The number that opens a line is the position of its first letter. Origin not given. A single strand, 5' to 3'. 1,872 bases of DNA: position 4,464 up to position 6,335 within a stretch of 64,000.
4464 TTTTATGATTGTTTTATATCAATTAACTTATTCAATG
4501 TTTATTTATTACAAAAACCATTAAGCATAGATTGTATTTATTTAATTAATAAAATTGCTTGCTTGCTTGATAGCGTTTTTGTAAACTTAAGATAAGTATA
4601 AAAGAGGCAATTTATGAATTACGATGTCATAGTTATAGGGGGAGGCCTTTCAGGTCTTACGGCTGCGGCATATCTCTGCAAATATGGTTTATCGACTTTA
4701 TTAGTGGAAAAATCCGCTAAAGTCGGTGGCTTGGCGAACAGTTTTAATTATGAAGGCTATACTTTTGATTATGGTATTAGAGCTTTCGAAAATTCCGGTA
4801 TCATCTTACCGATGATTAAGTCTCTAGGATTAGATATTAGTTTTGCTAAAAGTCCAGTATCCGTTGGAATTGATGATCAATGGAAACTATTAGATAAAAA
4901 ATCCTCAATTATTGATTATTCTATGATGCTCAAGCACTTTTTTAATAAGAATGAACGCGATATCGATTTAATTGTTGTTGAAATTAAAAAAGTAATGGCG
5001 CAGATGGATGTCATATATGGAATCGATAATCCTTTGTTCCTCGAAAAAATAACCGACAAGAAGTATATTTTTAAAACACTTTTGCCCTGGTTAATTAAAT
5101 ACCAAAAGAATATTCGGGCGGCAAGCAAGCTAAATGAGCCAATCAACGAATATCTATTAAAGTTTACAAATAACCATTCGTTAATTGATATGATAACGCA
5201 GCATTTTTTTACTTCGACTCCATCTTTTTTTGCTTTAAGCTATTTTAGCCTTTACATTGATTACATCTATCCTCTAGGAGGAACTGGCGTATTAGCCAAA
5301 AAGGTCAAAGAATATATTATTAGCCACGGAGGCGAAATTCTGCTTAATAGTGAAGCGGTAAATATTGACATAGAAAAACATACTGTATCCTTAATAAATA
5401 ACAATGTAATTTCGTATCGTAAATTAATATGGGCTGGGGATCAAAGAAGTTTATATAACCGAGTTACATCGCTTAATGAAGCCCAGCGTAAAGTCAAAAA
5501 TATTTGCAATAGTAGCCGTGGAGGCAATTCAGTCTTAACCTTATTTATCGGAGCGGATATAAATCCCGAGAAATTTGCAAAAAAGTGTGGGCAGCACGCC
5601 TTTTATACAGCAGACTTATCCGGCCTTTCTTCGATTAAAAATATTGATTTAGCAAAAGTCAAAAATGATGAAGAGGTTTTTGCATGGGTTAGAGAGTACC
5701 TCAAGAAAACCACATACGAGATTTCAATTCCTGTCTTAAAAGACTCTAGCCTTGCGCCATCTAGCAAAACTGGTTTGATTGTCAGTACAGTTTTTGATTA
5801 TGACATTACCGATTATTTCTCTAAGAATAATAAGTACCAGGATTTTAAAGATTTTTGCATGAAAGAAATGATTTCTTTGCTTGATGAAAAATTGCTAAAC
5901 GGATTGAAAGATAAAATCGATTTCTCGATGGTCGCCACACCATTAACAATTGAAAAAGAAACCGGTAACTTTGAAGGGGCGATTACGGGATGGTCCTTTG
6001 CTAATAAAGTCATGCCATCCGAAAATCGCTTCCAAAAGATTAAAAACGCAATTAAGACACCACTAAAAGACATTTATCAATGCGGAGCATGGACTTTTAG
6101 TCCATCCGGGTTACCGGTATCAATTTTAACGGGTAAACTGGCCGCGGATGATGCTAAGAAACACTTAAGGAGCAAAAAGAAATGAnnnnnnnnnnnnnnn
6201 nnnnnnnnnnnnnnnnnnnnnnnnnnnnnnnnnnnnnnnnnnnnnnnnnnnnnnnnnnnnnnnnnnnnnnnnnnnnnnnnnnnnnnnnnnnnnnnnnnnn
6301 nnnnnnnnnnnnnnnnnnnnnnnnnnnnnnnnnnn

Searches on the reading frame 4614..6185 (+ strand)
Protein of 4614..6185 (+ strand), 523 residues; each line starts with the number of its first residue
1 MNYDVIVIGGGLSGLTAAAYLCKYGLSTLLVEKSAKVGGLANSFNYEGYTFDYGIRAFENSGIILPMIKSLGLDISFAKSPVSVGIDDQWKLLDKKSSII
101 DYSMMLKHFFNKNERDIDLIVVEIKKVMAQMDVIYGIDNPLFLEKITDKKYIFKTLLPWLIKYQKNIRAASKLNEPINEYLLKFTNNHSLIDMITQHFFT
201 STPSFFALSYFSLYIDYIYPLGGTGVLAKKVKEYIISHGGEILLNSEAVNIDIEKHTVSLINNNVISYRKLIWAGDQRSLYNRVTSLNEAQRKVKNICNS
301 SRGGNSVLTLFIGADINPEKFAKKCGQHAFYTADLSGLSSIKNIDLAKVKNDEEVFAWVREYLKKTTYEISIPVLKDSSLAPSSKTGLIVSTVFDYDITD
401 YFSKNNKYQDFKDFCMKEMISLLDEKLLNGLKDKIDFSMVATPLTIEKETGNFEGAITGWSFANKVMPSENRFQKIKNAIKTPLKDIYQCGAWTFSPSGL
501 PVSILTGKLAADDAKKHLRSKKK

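Call 39: search_protein_families(library=pfam, proteins=[window:4614-6185:+], max_evalue=0.001)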
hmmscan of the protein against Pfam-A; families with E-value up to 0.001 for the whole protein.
window:4614-6185:+ (523 aa): 11 families
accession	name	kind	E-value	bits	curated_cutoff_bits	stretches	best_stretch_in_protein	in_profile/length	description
PF01593.30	Amino_oxidase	-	8.4e-17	62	19.8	1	12-513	1-441/443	Flavin containing amine oxidoreductase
PF13450.12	NAD_binding_8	-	2.2e-15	57.1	21.9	1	7-61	1-55/68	NAD(P)-binding Rossmann-like domain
PF12831.13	FAD_oxidored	-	3e-08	33.8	27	1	4-41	1-38/416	FAD dependent oxidoreductase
PF01266.30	DAO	-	3.3e-08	33.9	27.9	1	4-39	1-36/353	FAD dependent oxidoreductase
PF00890.30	FAD_binding_2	-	8.2e-07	29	20.4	1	4-39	1-36/414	FAD binding domain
PF01494.25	FAD_binding_3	-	2.8e-06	27.2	22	1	3-36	2-35/349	FAD binding domain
PF01946.23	Thi4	-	5.9e-06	26.1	26.2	1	2-39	17-55/235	Thi4 family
PF07992.20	Pyr_redox_2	-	6.4e-06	26.2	26.1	1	3-91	1-84/291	Pyridine nucleotide-disulphide oxidoreductase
PF01134.28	GIDA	-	4.4e-05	23.1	22.1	1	4-40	1-38/391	Glucose inhibited division protein A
PF03486.20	HI0933_like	-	0.00018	21.5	50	1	4-38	2-36/244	HI0933-like protein Rossmann domain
PF00070.33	Pyr_redox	-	0.00043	21.2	22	0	5-38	2-35/82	Pyridine nucleotide-disulphide oxidoreductase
